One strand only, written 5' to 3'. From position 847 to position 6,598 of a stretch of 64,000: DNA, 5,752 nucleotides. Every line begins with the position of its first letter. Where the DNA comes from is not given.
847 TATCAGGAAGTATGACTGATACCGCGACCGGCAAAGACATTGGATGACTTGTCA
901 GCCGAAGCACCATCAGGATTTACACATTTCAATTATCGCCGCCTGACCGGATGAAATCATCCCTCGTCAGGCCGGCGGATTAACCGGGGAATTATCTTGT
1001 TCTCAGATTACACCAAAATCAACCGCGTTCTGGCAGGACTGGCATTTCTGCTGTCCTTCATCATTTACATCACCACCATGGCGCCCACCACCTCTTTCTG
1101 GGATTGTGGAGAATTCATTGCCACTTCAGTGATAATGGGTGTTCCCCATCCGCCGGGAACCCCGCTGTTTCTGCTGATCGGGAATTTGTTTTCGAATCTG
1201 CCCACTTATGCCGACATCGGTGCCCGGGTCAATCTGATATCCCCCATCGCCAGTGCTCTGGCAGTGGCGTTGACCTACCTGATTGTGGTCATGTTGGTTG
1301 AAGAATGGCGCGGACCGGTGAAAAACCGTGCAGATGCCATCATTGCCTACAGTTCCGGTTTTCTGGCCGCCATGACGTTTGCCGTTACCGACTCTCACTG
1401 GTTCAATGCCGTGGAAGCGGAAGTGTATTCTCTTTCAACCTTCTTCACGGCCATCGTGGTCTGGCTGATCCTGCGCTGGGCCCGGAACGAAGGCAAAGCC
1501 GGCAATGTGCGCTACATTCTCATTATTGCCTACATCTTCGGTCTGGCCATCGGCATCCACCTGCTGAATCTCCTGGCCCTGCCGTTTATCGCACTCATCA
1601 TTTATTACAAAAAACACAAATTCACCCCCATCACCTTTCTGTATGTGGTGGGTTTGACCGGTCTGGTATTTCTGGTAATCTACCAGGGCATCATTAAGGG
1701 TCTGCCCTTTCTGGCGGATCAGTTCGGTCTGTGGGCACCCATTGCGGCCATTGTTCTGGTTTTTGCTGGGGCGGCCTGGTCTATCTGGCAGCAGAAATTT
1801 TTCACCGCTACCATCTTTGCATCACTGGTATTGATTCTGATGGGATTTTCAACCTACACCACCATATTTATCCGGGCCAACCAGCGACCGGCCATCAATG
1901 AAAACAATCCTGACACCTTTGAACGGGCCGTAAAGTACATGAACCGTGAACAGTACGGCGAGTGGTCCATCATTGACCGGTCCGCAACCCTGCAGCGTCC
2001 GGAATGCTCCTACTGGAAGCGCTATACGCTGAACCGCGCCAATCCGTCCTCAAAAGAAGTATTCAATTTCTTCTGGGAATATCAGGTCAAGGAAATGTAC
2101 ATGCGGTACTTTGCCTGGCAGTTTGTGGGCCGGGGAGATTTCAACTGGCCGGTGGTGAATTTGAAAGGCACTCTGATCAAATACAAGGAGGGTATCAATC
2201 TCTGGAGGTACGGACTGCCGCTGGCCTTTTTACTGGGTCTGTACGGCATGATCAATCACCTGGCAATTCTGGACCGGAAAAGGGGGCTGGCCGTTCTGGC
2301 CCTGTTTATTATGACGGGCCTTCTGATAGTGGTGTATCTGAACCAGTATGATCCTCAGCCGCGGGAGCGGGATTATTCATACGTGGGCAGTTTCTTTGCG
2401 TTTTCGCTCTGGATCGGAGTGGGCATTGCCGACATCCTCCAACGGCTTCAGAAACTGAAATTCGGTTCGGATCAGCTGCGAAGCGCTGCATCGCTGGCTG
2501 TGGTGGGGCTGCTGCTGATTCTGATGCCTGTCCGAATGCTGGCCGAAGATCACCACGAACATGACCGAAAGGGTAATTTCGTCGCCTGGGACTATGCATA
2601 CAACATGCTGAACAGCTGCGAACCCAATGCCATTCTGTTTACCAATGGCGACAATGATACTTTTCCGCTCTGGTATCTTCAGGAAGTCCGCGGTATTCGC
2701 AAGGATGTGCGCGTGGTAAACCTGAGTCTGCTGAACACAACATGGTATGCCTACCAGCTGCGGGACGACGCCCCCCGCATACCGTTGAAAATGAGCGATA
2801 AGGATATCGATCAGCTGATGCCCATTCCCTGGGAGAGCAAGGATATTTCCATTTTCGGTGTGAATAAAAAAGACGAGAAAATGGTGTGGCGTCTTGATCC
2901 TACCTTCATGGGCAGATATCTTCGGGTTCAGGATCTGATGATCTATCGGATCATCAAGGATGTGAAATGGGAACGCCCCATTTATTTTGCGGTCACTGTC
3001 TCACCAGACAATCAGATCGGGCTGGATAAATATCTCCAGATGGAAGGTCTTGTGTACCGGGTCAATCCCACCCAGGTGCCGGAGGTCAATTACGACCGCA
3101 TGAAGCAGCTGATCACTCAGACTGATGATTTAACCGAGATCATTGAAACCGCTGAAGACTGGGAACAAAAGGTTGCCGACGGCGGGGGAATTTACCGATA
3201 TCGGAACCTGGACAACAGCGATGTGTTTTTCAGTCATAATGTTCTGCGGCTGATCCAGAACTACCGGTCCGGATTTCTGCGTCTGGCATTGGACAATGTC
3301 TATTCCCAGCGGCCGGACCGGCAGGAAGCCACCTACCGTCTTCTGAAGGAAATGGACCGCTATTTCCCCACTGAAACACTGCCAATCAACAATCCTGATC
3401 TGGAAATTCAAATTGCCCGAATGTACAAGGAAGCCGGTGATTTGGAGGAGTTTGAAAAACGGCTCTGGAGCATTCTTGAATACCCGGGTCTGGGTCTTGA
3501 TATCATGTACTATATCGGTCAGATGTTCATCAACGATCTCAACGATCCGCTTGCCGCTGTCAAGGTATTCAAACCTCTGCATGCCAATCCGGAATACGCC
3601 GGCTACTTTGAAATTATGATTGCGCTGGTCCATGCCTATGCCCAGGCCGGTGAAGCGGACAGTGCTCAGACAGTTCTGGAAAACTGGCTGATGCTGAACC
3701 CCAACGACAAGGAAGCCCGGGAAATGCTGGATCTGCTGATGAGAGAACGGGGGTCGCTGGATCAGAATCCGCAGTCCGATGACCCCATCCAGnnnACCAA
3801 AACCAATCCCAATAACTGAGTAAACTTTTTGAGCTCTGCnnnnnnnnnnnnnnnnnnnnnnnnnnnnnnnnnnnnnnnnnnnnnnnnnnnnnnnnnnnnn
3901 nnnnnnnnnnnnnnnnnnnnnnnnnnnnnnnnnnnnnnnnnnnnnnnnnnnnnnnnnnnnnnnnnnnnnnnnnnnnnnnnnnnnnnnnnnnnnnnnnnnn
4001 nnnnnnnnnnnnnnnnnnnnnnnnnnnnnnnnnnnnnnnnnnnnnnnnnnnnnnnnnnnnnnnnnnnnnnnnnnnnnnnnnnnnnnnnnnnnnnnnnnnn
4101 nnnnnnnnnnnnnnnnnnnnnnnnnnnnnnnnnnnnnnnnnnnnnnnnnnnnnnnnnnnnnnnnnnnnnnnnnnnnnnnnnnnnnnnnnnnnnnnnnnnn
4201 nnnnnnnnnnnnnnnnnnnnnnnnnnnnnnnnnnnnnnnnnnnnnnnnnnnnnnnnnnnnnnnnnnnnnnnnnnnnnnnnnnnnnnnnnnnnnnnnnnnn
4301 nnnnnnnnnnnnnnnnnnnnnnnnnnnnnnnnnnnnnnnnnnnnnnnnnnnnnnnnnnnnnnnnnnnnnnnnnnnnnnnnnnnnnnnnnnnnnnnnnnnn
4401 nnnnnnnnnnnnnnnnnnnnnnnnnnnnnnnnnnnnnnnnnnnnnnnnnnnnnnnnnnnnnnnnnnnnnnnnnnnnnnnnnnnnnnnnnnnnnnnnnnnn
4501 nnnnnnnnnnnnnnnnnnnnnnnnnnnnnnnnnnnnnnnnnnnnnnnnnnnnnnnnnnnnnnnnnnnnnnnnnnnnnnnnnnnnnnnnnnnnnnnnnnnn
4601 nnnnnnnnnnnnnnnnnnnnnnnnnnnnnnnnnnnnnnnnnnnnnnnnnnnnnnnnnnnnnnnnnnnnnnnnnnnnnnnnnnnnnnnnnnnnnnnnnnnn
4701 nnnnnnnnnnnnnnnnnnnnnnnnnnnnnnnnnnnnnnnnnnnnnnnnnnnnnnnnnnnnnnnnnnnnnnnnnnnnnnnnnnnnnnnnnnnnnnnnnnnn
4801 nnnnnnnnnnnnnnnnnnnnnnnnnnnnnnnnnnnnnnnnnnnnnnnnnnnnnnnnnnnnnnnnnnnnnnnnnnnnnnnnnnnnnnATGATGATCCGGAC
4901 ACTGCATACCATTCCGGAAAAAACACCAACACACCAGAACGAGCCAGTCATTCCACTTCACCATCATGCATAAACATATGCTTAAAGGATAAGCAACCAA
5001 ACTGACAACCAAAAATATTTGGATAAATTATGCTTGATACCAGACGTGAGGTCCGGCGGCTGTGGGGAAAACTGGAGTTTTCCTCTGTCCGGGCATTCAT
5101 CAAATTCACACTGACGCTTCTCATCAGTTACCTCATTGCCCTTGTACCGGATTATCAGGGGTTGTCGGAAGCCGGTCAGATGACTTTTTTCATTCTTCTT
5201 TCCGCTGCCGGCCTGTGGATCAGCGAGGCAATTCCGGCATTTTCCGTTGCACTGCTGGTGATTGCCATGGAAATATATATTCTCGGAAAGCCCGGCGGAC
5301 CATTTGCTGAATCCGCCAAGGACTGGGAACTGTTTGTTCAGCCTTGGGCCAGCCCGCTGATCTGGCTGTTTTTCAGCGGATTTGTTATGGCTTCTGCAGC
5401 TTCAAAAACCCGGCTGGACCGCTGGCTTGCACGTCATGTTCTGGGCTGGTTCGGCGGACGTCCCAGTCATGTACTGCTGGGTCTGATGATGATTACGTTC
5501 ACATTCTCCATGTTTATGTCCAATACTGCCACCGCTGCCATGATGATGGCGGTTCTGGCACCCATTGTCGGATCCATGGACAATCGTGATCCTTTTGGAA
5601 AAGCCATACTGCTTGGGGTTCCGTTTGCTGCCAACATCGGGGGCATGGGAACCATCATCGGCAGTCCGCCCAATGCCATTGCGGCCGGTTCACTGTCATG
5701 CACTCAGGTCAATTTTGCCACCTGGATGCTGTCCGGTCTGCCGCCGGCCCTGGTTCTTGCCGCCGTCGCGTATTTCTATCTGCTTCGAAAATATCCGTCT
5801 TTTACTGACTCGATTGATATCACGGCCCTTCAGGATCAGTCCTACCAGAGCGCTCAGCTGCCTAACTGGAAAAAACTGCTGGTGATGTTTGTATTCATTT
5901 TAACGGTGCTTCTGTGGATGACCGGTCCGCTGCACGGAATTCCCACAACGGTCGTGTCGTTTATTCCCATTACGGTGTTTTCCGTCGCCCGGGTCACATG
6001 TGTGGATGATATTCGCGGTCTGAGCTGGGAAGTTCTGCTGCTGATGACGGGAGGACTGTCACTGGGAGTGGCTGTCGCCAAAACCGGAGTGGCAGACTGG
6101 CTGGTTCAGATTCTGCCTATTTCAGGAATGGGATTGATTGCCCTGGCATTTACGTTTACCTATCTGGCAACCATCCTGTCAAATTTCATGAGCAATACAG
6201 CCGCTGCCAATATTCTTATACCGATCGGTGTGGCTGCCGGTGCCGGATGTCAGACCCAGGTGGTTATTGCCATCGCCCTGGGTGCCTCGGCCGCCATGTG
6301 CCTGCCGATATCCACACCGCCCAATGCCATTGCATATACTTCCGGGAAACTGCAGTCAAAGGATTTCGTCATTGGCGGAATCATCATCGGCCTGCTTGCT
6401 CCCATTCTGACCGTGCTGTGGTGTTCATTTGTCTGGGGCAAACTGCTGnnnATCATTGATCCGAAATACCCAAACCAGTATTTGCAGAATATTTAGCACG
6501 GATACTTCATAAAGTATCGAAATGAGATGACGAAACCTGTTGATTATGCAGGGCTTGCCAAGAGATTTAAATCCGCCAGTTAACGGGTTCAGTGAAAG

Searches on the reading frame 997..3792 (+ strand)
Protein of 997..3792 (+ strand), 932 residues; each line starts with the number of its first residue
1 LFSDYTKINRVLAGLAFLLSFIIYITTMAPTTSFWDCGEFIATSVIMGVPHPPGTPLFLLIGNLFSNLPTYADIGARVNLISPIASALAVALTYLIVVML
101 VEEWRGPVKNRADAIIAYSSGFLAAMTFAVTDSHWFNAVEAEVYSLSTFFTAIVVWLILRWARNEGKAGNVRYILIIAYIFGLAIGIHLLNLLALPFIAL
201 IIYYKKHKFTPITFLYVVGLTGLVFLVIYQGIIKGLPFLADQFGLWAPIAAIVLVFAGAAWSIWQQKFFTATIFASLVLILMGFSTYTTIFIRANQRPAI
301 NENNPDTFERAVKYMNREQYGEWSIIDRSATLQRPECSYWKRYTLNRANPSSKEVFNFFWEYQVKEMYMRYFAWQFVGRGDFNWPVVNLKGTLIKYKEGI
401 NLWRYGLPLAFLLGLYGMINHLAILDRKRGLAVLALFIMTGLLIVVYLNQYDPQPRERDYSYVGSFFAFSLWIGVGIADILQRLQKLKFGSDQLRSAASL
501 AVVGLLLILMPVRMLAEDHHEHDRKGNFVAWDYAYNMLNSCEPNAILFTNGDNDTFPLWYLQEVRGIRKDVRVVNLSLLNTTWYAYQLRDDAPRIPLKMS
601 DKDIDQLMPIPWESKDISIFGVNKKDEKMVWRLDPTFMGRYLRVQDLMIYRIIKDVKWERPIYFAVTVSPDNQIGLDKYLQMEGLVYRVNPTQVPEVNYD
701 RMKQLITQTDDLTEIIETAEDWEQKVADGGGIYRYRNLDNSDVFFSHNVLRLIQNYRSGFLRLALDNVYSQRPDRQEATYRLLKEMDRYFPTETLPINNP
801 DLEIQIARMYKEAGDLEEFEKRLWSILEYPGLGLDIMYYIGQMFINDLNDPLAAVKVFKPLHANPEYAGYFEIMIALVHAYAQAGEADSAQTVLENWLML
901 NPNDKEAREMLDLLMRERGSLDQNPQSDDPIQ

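Call 58: search_protein_families(library=pfam, proteins=[window:997-3792:+], max_evalue=0.00001)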
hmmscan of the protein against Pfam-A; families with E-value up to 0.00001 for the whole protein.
window:997-3792:+ (932 aa): 3 families
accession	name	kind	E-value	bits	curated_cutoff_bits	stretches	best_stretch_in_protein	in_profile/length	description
PF11028.14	TMEM260-like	-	2.3e-60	203.9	24.2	1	36-208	1-176/179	Protein O-mannosyl-transferase TMEM260-like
PF14559.12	TPR_19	-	1.1e-07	32.4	25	0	850-910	6-64/68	Tetratricopeptide repeat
PF13428.12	TPR_14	-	8.1e-06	26.5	23.5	0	873-911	3-41/44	Tetratricopeptide repeat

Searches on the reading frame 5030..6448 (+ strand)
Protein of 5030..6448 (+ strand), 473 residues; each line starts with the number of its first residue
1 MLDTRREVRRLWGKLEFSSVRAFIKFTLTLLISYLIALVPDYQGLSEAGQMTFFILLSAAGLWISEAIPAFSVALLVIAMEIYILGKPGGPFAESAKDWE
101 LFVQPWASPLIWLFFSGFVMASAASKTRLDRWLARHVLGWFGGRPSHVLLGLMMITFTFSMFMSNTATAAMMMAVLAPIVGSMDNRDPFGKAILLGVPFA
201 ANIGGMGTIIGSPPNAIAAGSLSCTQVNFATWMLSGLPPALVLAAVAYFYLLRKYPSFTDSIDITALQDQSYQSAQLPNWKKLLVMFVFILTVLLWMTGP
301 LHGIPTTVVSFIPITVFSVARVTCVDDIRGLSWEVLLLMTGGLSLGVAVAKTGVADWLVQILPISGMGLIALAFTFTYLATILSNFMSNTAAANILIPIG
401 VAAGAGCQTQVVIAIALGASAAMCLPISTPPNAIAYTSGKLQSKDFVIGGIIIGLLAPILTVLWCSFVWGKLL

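Call 58: search_protein_families(library=pfam, proteins=[window:5030-6448:+], max_evalue=0.00001)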
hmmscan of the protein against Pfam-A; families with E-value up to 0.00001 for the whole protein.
window:5030-6448:+ (473 aa): 2 families
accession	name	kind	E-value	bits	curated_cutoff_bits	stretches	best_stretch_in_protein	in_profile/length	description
PF03600.22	CitMHS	-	1.9e-46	159.2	31.9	1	62-407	3-321/336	Citrate transporter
PF00939.25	Na_sulph_symp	-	1.5e-42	146.7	27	1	23-470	4-467/472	Sodium:sulfate symporter transmembrane region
